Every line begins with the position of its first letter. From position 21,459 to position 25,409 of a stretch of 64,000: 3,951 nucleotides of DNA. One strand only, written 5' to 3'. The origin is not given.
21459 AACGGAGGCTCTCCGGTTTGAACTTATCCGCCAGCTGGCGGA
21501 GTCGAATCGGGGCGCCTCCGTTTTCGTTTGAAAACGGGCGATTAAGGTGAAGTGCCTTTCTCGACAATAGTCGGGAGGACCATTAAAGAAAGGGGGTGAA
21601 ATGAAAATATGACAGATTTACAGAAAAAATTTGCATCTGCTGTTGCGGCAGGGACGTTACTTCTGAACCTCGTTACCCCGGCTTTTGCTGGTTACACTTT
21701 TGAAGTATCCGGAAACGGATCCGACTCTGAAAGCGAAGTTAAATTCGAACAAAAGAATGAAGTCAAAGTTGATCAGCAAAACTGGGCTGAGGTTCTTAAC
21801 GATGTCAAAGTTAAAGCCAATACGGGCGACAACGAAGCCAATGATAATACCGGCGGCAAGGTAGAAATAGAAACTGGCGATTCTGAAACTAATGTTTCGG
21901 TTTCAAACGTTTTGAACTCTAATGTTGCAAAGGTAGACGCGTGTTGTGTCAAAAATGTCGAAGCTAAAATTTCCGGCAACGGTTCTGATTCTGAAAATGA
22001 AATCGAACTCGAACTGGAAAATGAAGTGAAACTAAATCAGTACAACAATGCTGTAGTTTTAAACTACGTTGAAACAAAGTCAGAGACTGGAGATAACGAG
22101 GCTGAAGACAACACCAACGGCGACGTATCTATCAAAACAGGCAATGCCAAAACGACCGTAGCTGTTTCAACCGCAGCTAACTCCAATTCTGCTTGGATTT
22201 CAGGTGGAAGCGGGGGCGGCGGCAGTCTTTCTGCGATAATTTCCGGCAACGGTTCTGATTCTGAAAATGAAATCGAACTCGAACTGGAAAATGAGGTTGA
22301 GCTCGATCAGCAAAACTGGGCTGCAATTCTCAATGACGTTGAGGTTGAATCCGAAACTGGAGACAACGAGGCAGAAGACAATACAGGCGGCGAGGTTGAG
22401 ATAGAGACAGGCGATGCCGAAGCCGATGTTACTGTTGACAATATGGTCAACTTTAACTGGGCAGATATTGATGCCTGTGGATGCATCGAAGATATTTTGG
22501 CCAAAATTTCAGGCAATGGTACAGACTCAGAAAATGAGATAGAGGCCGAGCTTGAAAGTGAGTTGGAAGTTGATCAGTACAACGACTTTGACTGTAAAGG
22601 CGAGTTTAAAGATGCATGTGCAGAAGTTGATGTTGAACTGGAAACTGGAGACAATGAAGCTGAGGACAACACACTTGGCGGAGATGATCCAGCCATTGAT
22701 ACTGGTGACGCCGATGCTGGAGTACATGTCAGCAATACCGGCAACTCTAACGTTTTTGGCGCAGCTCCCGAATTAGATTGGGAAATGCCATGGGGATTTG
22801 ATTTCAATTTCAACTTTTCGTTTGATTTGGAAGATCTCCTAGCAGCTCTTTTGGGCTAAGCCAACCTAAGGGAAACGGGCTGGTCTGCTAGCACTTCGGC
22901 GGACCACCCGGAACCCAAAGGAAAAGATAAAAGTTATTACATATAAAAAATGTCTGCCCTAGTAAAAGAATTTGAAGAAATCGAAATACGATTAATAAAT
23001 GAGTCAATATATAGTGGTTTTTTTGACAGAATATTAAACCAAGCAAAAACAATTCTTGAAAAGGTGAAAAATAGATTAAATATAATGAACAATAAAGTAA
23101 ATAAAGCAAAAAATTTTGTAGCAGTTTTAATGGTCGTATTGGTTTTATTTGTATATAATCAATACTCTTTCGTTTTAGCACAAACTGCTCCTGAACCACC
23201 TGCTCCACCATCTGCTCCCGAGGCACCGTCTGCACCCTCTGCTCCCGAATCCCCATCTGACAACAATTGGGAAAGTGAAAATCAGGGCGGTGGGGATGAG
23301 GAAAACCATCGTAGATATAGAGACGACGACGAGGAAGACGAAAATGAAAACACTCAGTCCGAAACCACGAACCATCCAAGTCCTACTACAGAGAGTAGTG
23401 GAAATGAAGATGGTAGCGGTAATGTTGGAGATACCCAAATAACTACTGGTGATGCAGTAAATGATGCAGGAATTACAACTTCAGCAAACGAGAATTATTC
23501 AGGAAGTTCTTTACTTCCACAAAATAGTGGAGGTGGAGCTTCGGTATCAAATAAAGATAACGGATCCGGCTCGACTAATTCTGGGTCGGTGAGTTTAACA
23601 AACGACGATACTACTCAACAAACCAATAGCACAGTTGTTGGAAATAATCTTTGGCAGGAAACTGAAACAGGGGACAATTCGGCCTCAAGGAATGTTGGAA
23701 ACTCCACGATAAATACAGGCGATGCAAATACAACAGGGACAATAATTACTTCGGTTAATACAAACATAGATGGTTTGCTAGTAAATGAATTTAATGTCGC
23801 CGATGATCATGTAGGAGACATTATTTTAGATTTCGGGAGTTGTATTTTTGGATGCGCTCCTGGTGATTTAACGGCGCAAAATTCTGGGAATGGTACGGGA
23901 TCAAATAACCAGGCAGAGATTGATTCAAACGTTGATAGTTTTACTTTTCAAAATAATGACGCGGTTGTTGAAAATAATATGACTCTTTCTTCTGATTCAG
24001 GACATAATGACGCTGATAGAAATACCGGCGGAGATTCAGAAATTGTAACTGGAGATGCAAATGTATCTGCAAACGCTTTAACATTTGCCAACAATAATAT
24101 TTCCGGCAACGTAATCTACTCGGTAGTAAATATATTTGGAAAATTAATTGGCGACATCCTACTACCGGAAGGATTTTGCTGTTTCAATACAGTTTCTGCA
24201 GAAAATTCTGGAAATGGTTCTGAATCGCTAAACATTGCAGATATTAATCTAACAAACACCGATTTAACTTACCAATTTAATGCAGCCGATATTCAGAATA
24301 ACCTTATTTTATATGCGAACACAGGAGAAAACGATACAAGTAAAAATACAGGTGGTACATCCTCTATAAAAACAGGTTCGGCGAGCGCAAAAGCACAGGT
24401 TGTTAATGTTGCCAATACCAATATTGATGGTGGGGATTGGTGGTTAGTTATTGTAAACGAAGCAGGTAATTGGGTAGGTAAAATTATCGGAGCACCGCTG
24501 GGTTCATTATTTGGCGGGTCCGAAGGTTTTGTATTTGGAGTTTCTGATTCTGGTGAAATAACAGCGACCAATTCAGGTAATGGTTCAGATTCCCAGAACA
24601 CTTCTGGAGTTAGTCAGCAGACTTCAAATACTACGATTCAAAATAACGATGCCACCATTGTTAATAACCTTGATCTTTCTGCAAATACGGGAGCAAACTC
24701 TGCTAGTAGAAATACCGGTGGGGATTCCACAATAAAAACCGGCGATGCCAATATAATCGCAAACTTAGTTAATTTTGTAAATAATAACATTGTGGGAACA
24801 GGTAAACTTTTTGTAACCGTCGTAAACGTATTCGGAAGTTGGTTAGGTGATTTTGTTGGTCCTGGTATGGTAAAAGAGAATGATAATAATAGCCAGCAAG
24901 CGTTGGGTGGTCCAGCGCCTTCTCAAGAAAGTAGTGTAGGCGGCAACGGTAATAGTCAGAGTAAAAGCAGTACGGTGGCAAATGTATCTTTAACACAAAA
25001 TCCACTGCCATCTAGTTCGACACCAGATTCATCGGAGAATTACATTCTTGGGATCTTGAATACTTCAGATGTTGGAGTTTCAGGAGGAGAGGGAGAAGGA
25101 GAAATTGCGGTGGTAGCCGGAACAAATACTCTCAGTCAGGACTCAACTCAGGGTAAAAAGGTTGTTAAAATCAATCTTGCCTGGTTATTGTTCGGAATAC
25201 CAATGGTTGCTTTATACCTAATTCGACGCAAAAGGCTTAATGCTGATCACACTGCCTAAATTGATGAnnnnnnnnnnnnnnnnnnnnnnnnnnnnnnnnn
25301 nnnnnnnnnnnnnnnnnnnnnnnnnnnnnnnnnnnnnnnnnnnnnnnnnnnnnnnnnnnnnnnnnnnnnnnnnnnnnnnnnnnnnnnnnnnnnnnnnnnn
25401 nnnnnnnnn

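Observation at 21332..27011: Leader-controlled operon: three paralogous acidic Cys-pair repeat surface proteins followed by a sortase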

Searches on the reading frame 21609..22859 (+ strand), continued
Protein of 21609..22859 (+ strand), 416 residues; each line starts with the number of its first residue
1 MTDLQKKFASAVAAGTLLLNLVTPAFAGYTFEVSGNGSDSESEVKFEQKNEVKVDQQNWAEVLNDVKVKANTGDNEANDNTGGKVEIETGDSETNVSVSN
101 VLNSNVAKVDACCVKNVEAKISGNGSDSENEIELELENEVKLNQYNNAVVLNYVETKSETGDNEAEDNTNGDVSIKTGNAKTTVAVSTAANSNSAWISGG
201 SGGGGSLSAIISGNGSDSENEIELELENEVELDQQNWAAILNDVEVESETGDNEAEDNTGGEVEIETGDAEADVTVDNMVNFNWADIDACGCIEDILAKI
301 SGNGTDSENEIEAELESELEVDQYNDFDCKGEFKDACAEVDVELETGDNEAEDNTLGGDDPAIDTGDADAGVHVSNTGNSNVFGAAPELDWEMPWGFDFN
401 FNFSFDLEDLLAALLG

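Call 36: search_solved_structures(query=A1, max_evalue=10, show_alignments=2)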
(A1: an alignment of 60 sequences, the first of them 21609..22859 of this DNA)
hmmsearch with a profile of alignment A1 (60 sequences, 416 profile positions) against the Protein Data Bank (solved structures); distinct sequences matched with E-value up to 10: 0.

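Call 39: find_encoding_contigs(protein=P0007, flank=6000, max_places=1)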
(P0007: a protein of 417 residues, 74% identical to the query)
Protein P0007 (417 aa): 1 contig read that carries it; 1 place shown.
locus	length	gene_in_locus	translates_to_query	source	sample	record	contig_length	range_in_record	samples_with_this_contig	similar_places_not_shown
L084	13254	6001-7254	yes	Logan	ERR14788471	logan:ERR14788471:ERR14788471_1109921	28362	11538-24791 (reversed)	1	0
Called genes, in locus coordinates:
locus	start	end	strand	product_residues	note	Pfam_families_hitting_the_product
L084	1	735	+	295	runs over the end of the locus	-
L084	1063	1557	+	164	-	PF02367:TsaE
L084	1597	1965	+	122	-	PF05635:23S_rRNA_IVP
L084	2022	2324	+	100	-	PF00814:TsaD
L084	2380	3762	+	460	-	PF00082:Peptidase_S8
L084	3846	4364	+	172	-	-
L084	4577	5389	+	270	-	-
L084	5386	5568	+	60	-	PF10055:DUF2292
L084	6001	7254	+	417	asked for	-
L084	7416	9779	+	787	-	-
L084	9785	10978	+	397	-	-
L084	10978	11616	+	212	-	PF04203:Sortase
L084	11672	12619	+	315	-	PF00188:CAP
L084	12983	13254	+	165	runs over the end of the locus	PF04308:RNaseH_like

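Call 40: find_encoding_contigs(protein=P0011, flank=6000, max_places=1)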
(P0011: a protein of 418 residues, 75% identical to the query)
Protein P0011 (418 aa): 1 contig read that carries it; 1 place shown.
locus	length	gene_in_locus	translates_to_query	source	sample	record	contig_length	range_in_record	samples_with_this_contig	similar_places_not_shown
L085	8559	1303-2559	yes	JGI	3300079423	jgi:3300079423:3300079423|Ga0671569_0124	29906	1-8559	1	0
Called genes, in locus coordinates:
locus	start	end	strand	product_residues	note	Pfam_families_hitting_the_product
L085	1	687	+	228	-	?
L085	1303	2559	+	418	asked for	-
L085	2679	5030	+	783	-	-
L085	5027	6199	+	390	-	-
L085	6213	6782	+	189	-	PF04203:Sortase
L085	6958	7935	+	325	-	PF00188:CAP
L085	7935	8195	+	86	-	-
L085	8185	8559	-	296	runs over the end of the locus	PF00483:NTP_transferase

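Call 41: find_encoding_contigs(protein=P0016, flank=6000, max_places=1)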
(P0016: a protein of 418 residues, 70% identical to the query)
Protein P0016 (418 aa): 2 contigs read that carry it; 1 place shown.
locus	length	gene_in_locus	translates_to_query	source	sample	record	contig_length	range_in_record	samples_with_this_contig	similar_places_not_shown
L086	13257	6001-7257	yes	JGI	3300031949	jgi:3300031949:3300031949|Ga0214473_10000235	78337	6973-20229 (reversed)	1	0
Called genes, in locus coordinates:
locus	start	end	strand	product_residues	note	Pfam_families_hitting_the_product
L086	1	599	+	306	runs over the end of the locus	PF18075:FtsX_ECD, PF02687:FtsX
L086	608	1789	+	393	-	PF01551:Peptidase_M23 (faint)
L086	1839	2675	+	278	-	PF00932:LTD (weak)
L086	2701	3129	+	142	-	PF04892:VanZ-LLP1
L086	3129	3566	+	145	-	PF02367:TsaE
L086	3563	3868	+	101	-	PF00814:TsaD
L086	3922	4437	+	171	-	PF27226:AF_1845 (weak)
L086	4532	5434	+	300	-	-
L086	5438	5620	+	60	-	PF10055:DUF2292 (weak)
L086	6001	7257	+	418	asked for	-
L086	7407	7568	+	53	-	-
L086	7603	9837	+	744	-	-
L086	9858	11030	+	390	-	-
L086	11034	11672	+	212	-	PF04203:Sortase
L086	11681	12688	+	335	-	PF00005:ABC_tran, PF13304:AAA_21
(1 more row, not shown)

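Call 42: find_encoding_contigs(protein=P0021, flank=6000, max_places=1)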
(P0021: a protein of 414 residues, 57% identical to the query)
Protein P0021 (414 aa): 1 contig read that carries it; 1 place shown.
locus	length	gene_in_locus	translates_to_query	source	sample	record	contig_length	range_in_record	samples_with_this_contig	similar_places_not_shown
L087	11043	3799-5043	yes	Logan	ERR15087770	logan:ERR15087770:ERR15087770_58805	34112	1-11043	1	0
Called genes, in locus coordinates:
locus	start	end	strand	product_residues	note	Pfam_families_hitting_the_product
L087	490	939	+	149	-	PF02367:TsaE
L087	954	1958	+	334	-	PF01073:3Beta_HSD, PF01370:Epimerase, PF02719:Polysacc_synt_2, PF04321:RmlD_sub_bind, PF16363:GDP_Man_Dehyd, PF07993:NAD_binding_4 (weak)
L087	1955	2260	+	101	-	PF00814:TsaD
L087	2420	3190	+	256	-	-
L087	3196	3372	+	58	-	PF10055:DUF2292 (weak)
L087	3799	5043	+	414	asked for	-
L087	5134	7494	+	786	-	-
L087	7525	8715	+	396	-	-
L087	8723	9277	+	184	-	PF04203:Sortase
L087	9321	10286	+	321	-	PF00188:CAP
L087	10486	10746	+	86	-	-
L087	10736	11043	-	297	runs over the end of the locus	PF00483:NTP_transferase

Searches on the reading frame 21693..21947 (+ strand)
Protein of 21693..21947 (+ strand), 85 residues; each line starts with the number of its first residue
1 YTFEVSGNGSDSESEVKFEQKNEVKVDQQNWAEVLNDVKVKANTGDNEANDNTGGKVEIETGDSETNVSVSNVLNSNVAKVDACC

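Call 58: find_homologous_proteins(query=A5, max_evalue=0.001)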
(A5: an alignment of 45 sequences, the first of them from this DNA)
Query A5 (45 sequences) (85 aa, profile of the alignment): 3 proteins with E <= 0.001 among 466 candidates.
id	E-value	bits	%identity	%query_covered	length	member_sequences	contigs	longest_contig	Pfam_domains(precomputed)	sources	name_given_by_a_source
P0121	4.2e-17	80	51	81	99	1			-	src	-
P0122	1.8e-16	78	46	98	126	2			-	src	-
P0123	7.7e-15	73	52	75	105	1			-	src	-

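Call 59: search_solved_structures(query=A5, max_evalue=10, show_alignments=2)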
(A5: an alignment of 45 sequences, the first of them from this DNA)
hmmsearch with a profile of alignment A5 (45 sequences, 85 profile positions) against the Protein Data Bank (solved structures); distinct sequences matched with E-value up to 10: 0.

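Call 88: search_protein_representatives(alignment_id=A8)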
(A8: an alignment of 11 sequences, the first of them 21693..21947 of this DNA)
Query: 11 sequences, 84 profile positions. Proteins with E-value up to 0.001 (for the whole library): 3297; up to 1e-10: 2171; up to 1e-30: 814. The best 150 are listed.
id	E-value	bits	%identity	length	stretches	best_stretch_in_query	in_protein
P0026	3.4e-104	357.5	-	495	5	2-84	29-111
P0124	7.3e-98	337.2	-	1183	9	3-80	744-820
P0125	4.2e-96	331.6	-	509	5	2-84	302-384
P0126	3.2e-94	325.5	-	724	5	1-81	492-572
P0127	1.0e-91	317.5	-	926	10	2-80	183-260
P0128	1.5e-90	313.7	-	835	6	2-80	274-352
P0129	6.3e-90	311.8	-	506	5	1-84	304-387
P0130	2.4e-88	306.7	-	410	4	3-81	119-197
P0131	5.0e-87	302.5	-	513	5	3-84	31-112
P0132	9.6e-87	301.6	-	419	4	2-84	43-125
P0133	3.2e-85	296.7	-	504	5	1-84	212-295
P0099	2.5e-84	293.8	-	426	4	2-84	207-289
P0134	4.8e-84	292.9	-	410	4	2-84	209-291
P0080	4.8e-84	292.9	-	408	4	3-83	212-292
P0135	5.1e-83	289.6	-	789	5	5-80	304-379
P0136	1.4e-82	288.2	-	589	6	5-80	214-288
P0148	1.1e-78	275.8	-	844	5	2-81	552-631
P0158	8.0e-77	269.7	-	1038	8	2-80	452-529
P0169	3.1e-74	261.5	-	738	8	3-84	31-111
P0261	8.1e-63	224.9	-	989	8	2-80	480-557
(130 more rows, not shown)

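Call 89: search_protein_families(library=pfam, proteins=[P0124, P0127, P0158, P0261, P0128, P0148, P0169, P0126, P0136], max_evalue=0.001)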
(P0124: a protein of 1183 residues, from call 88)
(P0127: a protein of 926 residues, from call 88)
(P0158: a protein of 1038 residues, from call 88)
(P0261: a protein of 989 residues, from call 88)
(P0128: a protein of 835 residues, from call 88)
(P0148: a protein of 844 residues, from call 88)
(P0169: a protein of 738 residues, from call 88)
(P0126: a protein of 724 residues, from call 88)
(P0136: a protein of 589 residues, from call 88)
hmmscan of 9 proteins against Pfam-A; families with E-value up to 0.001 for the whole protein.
P0124 (1183 aa): 0 families

P0127 (926 aa): 0 families

P0158 (1038 aa): 0 families

P0261 (989 aa): 0 families

P0128 (835 aa): 0 families

P0148 (844 aa): 0 families

P0169 (738 aa): 0 families

P0126 (724 aa): 0 families

P0136 (589 aa): 0 families

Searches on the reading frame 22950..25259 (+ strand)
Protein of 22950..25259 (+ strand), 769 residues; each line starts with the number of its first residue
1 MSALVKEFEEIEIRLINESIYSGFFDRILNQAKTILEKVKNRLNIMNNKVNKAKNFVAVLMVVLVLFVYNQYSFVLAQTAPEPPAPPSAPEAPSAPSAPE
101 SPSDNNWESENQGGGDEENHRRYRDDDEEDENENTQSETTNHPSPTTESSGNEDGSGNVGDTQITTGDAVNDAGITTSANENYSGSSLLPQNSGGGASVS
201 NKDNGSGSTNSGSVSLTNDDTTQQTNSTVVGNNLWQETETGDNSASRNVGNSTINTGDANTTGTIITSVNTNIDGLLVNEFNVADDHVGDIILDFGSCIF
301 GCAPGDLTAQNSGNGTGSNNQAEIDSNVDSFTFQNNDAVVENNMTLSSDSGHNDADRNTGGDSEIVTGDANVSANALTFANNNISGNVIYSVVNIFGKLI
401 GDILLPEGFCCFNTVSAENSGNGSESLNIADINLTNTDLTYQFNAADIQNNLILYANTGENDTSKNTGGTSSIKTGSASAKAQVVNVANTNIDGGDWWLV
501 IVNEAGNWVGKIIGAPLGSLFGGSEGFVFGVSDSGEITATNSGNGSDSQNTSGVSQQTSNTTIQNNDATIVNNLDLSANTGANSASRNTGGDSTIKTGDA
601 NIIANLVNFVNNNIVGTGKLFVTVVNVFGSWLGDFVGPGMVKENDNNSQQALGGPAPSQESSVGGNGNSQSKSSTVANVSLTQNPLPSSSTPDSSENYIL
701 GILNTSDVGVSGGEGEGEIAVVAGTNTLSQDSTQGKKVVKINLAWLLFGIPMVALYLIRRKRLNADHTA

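Call 5: search_protein_families(library=pfam, proteins=[window:22950-25259:+], max_evalue=0.1)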
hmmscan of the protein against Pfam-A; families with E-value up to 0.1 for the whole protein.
window:22950-25259:+ (769 aa): 1 family
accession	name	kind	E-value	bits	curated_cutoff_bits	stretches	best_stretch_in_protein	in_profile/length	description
PF20087.4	DUF6479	-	0.024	15.5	25.4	1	54-151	22-115/120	Family of unknown function (DUF6479)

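Call 7: search_protein_families(library=ncbifam, proteins=[window:22950-25259:+], max_evalue=0.1)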
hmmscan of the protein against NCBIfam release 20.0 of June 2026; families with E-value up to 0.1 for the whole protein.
window:22950-25259:+ (769 aa): 0 families
